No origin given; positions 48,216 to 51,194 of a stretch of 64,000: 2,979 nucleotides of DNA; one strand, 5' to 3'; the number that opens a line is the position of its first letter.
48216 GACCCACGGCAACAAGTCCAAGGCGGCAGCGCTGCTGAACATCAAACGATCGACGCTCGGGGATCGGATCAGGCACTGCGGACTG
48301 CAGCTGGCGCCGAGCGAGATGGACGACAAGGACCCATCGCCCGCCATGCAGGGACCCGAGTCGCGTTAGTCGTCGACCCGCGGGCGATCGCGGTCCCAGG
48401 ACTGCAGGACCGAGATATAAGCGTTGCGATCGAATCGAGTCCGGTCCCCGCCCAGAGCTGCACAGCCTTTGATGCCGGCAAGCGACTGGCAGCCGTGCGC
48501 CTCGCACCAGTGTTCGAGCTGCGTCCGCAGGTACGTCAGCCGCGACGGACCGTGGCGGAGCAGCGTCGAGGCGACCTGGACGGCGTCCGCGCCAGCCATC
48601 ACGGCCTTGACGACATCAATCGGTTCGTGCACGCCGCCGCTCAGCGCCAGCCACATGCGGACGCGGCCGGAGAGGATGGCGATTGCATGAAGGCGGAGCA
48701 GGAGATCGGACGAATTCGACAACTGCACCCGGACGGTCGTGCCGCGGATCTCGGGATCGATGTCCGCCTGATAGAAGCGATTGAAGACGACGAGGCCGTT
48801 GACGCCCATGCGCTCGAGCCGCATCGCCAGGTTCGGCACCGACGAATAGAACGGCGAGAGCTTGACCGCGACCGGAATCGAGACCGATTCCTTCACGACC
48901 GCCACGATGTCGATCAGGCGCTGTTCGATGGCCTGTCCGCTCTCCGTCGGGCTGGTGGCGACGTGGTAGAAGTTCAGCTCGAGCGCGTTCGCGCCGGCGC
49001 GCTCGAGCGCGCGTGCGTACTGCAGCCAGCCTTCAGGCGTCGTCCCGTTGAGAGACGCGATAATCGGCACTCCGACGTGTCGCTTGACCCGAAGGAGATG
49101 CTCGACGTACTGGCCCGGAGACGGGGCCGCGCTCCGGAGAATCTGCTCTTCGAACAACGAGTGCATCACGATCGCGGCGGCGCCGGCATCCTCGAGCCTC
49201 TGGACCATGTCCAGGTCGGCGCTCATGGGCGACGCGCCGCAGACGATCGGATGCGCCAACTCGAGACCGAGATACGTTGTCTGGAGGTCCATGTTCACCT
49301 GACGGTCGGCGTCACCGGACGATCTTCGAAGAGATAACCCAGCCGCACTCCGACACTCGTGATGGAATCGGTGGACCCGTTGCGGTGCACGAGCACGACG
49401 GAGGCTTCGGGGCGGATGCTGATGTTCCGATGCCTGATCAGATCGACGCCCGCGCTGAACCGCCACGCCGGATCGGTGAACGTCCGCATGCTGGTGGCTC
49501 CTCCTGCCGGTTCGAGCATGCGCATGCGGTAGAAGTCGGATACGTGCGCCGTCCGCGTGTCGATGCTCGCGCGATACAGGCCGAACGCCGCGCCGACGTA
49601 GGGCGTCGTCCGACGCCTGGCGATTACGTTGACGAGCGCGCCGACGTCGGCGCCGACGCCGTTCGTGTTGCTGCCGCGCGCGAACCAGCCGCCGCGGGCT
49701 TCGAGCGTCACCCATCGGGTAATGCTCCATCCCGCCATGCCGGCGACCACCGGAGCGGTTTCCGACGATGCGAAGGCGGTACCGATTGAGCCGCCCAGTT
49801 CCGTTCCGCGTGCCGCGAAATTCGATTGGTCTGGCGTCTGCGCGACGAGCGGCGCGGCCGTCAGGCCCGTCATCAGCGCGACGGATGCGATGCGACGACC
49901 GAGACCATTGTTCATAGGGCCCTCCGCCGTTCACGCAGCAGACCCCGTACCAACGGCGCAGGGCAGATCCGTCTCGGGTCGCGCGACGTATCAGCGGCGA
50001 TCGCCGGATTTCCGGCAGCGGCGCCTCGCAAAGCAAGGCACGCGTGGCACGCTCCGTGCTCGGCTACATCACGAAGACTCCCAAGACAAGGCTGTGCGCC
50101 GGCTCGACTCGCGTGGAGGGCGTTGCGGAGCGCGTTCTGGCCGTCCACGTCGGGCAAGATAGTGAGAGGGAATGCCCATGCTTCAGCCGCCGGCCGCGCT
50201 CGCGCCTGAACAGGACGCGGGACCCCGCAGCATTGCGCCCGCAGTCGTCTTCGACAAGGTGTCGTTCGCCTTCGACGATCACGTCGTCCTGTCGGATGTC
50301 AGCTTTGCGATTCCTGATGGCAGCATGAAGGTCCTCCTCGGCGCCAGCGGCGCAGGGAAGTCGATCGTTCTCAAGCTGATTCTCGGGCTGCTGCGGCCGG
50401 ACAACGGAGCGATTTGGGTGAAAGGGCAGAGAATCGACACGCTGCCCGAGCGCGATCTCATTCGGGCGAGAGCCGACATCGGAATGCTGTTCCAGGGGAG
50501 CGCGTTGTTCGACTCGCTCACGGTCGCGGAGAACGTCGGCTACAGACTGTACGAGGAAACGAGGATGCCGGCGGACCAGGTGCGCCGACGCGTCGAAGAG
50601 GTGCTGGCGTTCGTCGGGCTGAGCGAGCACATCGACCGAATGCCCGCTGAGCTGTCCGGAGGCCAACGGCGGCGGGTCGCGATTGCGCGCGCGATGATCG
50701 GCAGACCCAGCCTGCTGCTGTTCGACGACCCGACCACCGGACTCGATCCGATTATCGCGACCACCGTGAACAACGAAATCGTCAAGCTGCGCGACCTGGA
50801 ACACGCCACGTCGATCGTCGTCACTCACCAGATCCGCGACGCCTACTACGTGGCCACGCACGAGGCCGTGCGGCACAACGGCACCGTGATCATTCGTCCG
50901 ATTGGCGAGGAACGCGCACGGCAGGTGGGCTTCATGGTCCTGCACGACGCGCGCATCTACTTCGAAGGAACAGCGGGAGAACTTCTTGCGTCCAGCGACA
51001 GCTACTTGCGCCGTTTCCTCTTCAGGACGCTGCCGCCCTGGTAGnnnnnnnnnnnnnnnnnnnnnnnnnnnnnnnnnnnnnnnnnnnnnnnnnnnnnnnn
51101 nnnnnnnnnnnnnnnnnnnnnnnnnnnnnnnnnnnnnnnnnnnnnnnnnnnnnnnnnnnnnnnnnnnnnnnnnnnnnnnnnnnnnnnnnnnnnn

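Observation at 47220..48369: Sensor-less sigma-54 activator that appears to sit behind its own sigma-54 promoter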

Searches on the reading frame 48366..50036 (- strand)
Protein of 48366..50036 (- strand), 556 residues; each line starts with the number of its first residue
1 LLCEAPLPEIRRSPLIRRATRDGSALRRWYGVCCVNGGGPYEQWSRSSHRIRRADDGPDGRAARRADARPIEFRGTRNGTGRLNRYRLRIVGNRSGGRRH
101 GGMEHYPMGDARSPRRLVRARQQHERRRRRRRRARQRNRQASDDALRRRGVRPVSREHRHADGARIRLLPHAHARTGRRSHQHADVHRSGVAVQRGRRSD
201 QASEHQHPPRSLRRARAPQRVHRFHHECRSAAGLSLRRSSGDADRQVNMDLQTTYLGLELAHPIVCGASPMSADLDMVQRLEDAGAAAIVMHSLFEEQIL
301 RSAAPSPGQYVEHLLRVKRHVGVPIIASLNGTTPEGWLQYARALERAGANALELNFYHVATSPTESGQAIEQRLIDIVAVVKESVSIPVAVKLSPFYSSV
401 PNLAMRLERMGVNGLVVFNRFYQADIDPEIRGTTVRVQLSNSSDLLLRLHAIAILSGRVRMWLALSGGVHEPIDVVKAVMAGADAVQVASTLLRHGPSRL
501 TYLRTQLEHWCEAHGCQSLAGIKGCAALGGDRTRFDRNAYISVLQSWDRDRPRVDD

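Call 11: search_protein_families(library=pfam, proteins=[window:48366-50036:-], max_evalue=0.01)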
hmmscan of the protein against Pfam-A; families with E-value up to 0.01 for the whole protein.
window:48366-50036:- (556 aa): 3 families
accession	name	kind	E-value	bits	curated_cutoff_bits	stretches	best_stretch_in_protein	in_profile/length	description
PF01180.27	DHO_dh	-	1.4e-09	38.1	27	1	312-508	81-288/291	Dihydroorotate dehydrogenase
PF01207.24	Dus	-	0.00019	21.1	20.4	0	374-494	110-219/311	Dihydrouridine synthase (Dus)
PF01070.24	FMN_dh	-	0.0007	19.2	24.9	0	460-491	273-304/350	FMN-dependent dehydrogenase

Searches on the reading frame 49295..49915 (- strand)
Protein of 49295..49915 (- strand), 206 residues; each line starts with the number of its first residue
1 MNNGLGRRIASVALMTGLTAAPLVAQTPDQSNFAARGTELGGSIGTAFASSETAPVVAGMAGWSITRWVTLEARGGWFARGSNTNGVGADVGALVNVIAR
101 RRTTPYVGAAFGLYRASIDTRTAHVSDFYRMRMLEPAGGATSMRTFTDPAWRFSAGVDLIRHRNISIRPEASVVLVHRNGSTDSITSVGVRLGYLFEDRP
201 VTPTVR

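Call 49: search_protein_families(library=ncbifam, proteins=[window:49295-49915:-], max_evalue=0.001)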
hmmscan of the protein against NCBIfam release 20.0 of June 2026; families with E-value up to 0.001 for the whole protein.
window:49295-49915:- (206 aa): 0 families

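Call 51: search_protein_families(library=pfam, proteins=[window:49295-49915:-], max_evalue=0.001)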
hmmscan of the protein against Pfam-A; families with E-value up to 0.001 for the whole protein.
window:49295-49915:- (206 aa): 1 family
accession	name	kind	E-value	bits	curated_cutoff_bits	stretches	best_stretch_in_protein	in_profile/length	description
PF13505.12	OMP_b-brl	-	8.2e-07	29.8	28.7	1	11-196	2-175/175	Outer membrane protein beta-barrel domain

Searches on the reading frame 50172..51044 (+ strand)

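Call 11: search_protein_families(library=pfam, proteins=[window:50172-51044:+], max_evalue=0.01)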
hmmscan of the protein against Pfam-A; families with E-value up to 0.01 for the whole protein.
window:50172-51044:+ (290 aa): 2 families
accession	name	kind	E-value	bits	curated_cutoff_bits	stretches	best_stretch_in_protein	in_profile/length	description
PF00005.33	ABC_tran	-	2e-34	119.5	25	1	40-189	1-137/137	ABC transporter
PF13304.12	AAA_21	-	3.8e-06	27.6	27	0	54-88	3-37/304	AAA domain, putative AbiEii toxin, Type IV TA system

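Call 49: search_protein_families(library=ncbifam, proteins=[window:50172-51044:+], max_evalue=0.001)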
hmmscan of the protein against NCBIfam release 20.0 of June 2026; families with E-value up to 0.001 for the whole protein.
window:50172-51044:+ (290 aa): 186 families (the best 25 are shown)
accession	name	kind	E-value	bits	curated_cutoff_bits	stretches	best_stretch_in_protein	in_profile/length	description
TIGR03265.1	PhnT2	equivalog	2.7e-49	168.3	457.7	1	25-239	5-213/353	putative 2-aminoethylphosphonate ABC transporter ATP-binding protein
TIGR00968.1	3a0106s01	subfamily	2.8e-47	161.2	342.75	1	27-240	3-210/237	sulfate ABC transporter ATP-binding protein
TIGR02673.1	FtsE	equivalog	3.7e-46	157.5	264.85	1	25-221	2-197/214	cell division ATP-binding protein FtsE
NF008809.0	PRK11831.1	equivalog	1.6e-45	155.5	441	1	27-241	11-225/270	phospholipid ABC transporter ATP-binding protein MlaF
NF040933.2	ABC_arch_GlcV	equivalog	1.9e-44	152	450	1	37-239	19-220/357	glucose ABC transporter ATP-binding protein GlcV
NF006987.0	PRK09452.1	equivalog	3.9e-44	150.9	482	1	20-238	13-225/378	spermidine/putrescine ABC transporter ATP-binding protein PotA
TIGR03258.1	PhnT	equivalog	8.5e-44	150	499.15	1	24-241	8-220/359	2-aminoethylphosphonate ABC transport system ATP-binding subunit PhnT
TIGR02982.1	heterocyst_DevA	subfamily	3.3e-43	147.8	295.8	1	38-222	19-203/220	ABC exporter ATP-binding subunit, DevA family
TIGR01186.1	proV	subfamily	3.9e-43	148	326.6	1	39-240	8-209/363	betaine/proline/choline family ABC transporter ATP-binding protein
NF008513.0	PRK11432.1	equivalog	4.9e-43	147.4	496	1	25-242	7-218/351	ferric ABC transporter ATP-binding protein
TIGR04521.1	ECF_ATPase_2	equivalog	5.4e-43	147.1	330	1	37-242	18-226/279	energy-coupling factor transporter ATPase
NF008653.0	PRK11650.1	subfamily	8e-43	146.8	432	1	28-238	7-212/357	sn-glycerol-3-phosphate ABC transporter ATP-binding protein UgpC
TIGR02314.1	ABC_MetN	equivalog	2.2e-42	145.3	499.7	1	39-240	20-220/343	methionine ABC transporter ATP-binding protein MetN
TIGR04520.1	ECF_ATPase_1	equivalog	3e-41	141.6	315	1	27-226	3-202/269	energy-coupling factor transporter ATPase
NF008621.0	PRK11607.1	equivalog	8e-41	140.1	613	1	16-240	11-229/377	putrescine ABC transporter ATP-binding subunit PotG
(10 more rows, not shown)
